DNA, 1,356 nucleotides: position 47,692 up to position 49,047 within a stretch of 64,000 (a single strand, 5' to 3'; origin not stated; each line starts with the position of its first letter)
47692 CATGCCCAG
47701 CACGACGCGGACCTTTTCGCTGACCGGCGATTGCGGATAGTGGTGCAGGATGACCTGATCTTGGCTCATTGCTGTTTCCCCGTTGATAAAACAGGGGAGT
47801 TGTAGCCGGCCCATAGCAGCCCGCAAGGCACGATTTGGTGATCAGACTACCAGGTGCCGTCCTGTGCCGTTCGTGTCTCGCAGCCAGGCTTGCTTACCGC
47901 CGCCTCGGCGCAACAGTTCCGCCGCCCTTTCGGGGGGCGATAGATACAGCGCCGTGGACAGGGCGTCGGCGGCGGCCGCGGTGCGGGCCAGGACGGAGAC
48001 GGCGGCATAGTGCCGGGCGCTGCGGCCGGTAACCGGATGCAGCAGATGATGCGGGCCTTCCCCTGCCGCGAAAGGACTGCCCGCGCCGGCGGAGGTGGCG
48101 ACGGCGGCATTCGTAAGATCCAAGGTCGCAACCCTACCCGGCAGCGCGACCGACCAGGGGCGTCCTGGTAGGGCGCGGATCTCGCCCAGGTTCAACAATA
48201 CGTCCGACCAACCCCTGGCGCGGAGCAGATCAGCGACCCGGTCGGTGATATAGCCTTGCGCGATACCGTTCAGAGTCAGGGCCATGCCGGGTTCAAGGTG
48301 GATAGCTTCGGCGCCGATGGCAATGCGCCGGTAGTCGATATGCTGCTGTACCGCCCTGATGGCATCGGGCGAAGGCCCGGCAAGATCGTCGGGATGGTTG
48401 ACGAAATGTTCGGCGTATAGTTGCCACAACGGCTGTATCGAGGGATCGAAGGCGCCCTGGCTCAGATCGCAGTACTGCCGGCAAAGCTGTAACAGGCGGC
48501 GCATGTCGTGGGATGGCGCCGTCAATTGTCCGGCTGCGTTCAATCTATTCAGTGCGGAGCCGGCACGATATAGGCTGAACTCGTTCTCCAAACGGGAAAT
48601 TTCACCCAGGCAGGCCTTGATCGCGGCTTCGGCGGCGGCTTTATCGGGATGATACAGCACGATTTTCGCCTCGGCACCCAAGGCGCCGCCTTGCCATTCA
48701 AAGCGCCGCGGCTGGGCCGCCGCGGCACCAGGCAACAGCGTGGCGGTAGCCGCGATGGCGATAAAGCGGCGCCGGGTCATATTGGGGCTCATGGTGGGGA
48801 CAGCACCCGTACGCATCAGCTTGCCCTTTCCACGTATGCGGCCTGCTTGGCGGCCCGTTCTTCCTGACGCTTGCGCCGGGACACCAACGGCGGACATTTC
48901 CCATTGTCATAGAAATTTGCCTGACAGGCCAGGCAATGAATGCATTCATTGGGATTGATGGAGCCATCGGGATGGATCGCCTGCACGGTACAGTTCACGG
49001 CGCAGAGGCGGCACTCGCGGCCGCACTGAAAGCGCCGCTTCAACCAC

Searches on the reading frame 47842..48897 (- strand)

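Call 38: search_protein_families(library=pfam, proteins=[window:47842-48897:-], max_evalue=0.00001)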
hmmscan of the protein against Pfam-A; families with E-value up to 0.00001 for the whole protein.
window:47842-48897:- (351 aa): 1 family
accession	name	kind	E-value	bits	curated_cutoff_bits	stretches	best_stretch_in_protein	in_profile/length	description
PF02424.20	ApbE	-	1.2e-55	189.3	25.6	1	74-332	2-258/266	ApbE family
